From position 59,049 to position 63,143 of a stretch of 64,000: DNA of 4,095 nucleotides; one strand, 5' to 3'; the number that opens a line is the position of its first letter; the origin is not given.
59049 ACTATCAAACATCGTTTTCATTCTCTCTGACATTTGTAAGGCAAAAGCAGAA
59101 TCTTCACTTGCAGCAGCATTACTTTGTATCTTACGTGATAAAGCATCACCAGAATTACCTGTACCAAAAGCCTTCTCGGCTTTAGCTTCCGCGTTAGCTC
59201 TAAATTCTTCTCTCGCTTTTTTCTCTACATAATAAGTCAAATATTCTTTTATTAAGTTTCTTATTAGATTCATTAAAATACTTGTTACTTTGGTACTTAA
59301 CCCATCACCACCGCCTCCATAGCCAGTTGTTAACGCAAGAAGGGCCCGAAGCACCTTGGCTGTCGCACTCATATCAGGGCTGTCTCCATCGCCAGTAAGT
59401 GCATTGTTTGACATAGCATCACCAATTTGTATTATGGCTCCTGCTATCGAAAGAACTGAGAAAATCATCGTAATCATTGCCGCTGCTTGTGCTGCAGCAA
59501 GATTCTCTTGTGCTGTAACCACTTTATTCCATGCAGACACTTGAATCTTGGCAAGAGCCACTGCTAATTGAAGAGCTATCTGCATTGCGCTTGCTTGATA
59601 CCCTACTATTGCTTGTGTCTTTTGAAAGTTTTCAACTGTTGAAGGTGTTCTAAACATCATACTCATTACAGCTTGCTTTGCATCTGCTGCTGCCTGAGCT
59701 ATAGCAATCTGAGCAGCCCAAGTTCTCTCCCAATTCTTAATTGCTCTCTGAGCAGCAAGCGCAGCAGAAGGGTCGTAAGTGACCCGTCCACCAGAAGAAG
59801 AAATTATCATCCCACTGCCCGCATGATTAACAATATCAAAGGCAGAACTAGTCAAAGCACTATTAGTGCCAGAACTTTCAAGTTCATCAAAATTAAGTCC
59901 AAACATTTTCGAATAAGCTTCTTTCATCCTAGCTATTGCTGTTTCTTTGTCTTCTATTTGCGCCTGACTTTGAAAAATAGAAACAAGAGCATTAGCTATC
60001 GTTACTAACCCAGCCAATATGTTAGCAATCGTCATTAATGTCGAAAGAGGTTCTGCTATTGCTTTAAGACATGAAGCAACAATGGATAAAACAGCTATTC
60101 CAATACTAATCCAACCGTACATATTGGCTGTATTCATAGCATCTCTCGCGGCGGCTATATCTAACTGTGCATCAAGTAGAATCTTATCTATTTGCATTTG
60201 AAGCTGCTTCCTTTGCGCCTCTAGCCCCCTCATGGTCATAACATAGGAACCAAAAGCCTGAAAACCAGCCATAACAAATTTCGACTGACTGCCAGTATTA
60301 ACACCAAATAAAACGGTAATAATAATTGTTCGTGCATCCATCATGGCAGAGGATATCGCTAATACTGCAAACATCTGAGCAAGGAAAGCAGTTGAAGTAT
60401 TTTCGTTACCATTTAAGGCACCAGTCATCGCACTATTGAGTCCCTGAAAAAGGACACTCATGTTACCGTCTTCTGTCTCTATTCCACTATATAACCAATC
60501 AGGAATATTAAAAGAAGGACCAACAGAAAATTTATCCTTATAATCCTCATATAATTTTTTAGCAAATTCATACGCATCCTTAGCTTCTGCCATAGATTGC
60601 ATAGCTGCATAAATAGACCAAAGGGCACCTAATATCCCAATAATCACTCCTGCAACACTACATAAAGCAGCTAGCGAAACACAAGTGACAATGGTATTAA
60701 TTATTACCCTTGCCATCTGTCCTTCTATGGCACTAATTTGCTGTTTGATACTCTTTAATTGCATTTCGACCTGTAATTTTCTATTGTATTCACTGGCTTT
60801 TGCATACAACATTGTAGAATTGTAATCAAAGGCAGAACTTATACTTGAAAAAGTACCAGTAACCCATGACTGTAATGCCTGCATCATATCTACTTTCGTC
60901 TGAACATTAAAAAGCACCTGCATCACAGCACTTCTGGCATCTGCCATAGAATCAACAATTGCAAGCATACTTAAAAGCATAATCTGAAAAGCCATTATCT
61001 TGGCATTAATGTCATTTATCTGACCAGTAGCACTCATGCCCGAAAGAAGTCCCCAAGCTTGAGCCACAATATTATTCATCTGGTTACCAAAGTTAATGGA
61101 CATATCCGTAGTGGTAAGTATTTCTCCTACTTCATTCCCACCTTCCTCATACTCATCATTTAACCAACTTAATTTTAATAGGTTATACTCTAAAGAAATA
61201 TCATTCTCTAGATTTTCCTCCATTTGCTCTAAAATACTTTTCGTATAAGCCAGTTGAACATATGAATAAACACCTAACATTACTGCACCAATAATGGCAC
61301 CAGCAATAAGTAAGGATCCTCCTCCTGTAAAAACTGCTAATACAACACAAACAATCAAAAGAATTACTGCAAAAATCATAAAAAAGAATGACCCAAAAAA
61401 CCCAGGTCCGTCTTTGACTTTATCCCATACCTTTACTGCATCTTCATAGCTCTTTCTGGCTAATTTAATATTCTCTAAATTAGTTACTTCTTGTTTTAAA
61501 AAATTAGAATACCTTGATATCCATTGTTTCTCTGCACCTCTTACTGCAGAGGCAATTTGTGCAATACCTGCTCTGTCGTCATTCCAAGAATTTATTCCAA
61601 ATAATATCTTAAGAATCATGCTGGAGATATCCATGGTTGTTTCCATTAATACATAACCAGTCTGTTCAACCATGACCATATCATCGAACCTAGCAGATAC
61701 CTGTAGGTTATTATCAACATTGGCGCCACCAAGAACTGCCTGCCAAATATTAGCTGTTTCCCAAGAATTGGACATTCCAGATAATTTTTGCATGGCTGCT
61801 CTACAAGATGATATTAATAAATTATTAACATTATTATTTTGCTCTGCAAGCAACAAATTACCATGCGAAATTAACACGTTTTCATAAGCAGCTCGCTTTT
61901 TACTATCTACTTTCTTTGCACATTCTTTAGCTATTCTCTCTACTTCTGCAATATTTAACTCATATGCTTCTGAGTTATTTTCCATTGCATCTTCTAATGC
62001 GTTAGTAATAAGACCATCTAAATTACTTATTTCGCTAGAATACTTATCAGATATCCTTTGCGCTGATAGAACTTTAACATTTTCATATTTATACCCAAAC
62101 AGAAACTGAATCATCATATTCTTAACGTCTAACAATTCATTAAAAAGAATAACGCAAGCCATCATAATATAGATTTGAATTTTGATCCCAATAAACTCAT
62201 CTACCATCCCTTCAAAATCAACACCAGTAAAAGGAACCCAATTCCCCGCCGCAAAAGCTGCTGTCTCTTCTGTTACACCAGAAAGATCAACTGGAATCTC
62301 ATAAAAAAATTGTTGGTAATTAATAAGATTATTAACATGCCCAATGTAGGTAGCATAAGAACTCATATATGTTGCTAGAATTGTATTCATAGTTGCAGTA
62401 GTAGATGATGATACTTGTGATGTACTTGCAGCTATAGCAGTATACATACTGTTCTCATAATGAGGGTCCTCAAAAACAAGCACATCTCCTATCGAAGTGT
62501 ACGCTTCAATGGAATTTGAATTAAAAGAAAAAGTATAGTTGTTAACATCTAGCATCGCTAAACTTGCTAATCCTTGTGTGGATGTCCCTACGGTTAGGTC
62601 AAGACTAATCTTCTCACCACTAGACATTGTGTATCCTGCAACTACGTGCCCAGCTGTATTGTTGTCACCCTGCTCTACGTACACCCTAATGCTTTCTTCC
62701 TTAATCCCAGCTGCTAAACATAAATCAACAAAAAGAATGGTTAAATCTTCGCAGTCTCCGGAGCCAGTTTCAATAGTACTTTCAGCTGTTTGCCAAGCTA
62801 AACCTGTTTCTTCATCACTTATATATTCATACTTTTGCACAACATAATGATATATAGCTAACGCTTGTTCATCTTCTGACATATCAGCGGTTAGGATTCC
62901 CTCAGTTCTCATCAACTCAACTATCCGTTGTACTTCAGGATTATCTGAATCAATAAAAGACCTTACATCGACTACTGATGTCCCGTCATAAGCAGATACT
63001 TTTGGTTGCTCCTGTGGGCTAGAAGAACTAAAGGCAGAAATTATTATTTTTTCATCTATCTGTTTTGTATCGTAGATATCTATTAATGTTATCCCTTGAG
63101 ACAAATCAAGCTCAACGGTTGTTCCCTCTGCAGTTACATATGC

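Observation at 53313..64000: Giant (>3,560 aa) membrane-associated protein with an active plus a degenerate transglutaminase-like domain, heading a three-gene operon of unknowns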

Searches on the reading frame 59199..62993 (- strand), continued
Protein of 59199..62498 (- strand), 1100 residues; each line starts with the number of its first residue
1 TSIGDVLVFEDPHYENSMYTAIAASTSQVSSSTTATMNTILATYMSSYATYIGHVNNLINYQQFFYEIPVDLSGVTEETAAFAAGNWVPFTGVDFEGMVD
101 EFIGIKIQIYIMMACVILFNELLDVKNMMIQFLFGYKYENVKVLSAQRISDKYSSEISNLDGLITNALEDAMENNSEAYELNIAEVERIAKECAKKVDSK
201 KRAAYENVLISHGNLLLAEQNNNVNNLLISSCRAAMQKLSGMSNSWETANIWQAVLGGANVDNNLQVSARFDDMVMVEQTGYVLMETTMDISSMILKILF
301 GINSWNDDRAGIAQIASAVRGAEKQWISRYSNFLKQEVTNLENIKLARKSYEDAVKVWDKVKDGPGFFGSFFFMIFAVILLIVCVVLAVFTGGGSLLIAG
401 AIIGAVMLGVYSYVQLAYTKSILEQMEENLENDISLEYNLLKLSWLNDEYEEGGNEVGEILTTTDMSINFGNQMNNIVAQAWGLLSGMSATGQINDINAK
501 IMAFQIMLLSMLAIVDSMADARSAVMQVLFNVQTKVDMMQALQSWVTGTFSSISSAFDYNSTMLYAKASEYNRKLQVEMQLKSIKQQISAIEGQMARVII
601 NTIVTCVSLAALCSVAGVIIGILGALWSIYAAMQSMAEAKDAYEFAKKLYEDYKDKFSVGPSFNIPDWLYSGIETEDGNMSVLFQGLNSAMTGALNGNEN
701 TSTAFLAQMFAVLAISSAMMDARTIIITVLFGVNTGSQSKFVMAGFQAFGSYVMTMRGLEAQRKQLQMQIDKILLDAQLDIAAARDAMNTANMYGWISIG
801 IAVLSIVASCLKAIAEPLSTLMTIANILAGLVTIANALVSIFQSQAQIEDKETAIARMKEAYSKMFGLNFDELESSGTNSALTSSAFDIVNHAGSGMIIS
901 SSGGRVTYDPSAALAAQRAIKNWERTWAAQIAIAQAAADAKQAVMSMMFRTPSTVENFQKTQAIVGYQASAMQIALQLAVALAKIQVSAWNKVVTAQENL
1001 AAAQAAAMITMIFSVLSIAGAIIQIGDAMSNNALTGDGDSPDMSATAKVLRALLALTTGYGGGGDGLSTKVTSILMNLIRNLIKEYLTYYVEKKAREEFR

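Call 61: search_protein_families(library=pfam, proteins=[L014:7081-8730:-, L015:4318-5901:-, L023:8313-9272:-, L016:4807-6117:+, L017:7677-9350:+, L017:6346-7905:+, L014:5811-7100:+, L015:3057-4376:+, L019:6964-7971:-], max_evalue=0.001)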
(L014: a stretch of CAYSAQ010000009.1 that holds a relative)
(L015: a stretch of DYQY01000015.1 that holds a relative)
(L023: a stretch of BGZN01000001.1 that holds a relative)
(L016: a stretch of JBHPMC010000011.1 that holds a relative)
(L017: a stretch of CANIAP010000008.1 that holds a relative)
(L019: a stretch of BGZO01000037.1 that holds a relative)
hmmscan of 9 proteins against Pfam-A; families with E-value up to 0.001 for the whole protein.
L014:7081-8730:- (550 aa): 1 family
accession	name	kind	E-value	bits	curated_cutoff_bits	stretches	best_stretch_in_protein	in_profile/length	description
PF02624.21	YcaO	-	1.3e-54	186.2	25.7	1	115-425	2-324/325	YcaO cyclodehydratase, ATP-ad Mg2+-binding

L015:4318-5901:- (528 aa): 1 family
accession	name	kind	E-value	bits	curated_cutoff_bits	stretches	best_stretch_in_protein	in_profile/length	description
PF02624.21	YcaO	-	3.1e-57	194.8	25.7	1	85-395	2-324/325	YcaO cyclodehydratase, ATP-ad Mg2+-binding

L023:8313-9272:- (320 aa): 3 families
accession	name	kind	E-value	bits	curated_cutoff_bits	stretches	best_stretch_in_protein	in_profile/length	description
PF13793.12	Pribosyltran_N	-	6.5e-42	142.5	25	1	10-125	2-117/117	N-terminal domain of ribose phosphate pyrophosphokinase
PF14572.12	Pribosyl_synth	-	4.9e-27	95.5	27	1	211-318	75-183/184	Phosphoribosyl synthetase-associated domain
PF00156.33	Pribosyltran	-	4.8e-12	45.9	26.3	1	158-261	17-129/158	Phosphoribosyl transferase domain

L016:4807-6117:+ (437 aa): 2 families
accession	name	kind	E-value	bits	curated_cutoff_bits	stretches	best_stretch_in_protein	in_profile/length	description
PF00587.30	tRNA-synt_2b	-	4.6e-43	147.8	29.3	1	232-412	2-179/179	tRNA synthetase class II core domain (G, H, P, S and T)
PF02403.27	Seryl_tRNA_N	-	2.4e-18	66.8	28.2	1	23-122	1-108/108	Seryl-tRNA synthetase N-terminal domain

L017:7677-9350:+ (558 aa): 2 families
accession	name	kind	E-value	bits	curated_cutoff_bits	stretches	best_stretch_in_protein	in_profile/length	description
PF02934.20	GatB_N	-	1.4e-123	412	23.4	1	82-370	1-277/277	GatB/GatE catalytic domain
PF02637.23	GatB_Yqey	-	1.8e-41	141.9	27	1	408-553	1-146/148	GatB domain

L017:6346-7905:+ (520 aa): 1 family
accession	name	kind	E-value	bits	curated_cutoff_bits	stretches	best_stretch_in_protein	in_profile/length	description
PF01425.27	Amidase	-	3.1e-158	527.9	27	1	58-495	6-445/445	Amidase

L014:5811-7100:+ (430 aa): 3 families
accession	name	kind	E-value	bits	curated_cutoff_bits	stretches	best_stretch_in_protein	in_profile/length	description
PF14701.12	hDGE_amylase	-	4.1e-25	89.2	27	1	9-113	8-115/439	Glycogen debranching enzyme, glucanotransferase domain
PF00128.31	Alpha-amylase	-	4.6e-20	72.7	22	1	27-182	23-193/446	Alpha amylase, catalytic domain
PF14871.12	GHL6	-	4.2e-06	27.4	35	1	60-127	29-94/132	Hypothetical glycosyl hydrolase 6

L015:3057-4376:+ (440 aa): 3 families
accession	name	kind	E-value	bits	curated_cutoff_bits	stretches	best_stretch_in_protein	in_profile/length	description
PF14701.12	hDGE_amylase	-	6.8e-24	85.2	27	1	17-122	7-115/439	Glycogen debranching enzyme, glucanotransferase domain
PF00128.31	Alpha-amylase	-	3.2e-19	69.9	22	1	36-191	23-193/446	Alpha amylase, catalytic domain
PF14871.12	GHL6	-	1.8e-07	31.9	35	1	69-136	29-94/132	Hypothetical glycosyl hydrolase 6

L019:6964-7971:- (336 aa): 1 family
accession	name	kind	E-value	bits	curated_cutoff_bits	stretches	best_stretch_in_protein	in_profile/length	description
PF00121.24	TIM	-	4.1e-95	318.4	20.1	1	90-334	1-244/245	Triosephosphate isomerase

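Call 67: search_solved_structures(query=A2, max_evalue=5)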
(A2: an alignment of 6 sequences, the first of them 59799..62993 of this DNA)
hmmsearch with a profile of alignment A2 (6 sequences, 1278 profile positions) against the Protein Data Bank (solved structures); distinct sequences matched with E-value up to 5: 5.
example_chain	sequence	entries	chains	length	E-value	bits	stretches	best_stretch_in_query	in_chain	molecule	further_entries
4fgo_A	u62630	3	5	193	3.5e-05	25.1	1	147-217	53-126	Periplasmic protein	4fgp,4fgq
4u65_E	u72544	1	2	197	0.0011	20.2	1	132-223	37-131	Putative cystine protease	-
8qai_A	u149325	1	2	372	0.081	14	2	547-651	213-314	sc-CC-7-LI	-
3isr_A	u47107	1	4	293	0.52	11.3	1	139-193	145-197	Transglutaminase-like enzymes, putative cysteine protease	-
7xbw_R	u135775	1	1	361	2.4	9.1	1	623-682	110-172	CX3C chemokine receptor 1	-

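Call 87: search_protein_families(library=pfam, proteins=[window:59319-62438:-, L011:12398-15550:+, L012:4009-6771:+, L015:7968-11150:+, L014:10670-13672:+, P0016, P0017], max_evalue=0.05)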
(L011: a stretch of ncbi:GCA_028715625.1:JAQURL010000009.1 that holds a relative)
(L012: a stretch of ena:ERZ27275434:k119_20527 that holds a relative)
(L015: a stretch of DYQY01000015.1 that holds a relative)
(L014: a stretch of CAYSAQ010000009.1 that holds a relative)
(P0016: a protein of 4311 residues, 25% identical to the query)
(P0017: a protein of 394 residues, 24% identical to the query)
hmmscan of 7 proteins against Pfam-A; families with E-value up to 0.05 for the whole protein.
window:59319-62438:- (1040 aa): 1 family
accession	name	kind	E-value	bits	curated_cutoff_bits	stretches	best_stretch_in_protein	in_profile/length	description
PF15105.11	TMEM61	-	0.0073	16.5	30.1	1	588-630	56-97/189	TMEM61 protein family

L011:12398-15550:+ (1051 aa): 0 families

L012:4009-6771:+ (921 aa): 1 family
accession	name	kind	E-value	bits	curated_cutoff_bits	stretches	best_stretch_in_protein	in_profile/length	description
PF03670.18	UPF0184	-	0.036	14.9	21.5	0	70-100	29-59/83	Uncharacterised protein family (UPF0184)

L015:7968-11150:+ (1061 aa): 1 family
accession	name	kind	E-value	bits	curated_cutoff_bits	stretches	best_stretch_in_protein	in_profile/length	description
PF10847.13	DUF2656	-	0.021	15.3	28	0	117-205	2-90/141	Protein of unknown function (DUF2656)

L014:10670-13672:+ (1001 aa): 1 family
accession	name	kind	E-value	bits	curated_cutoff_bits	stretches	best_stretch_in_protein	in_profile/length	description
PF20990.2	DUF2207_C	-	0.036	14.2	33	1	230-365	72-198/247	Predicted membrane protein (DUF2207) C-terminal domain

P0016 (4311 aa): 2 families
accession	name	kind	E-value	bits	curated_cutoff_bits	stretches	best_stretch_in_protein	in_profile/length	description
PF01841.26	Transglut_core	-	1.2e-06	29.2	23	1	303-397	9-104/108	Transglutaminase-like superfamily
PF06035.17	Peptidase_C93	-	0.0017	18.6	27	1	302-397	32-124/162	Bacterial transglutaminase-like cysteine proteinase BTLCP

P0017 (394 aa): 0 families

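Call 109: search_solved_structures(query=L040:9785-10513:+, max_evalue=0.01)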
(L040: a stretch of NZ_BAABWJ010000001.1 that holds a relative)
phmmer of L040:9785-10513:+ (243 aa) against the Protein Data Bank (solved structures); distinct sequences matched with E-value up to 0.01: 2.
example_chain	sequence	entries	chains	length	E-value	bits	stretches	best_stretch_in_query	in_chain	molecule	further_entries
4fgo_A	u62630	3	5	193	5.2e-27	98.2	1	66-214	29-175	Periplasmic protein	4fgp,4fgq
4u65_E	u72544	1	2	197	2.7e-24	89.3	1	63-212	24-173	Putative cystine protease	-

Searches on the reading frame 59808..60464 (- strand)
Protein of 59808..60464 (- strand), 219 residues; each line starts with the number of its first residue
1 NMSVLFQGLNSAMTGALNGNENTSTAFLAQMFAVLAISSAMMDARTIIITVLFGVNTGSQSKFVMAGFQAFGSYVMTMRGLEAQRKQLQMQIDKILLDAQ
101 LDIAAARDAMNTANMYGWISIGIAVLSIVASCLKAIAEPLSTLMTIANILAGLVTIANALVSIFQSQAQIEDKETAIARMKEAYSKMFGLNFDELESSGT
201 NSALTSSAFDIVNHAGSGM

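Call 88: search_protein_families(library=pfam, proteins=[window:59808-60464:-], max_evalue=0.01)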
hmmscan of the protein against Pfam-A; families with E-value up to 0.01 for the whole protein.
seq(219 aa): 0 families
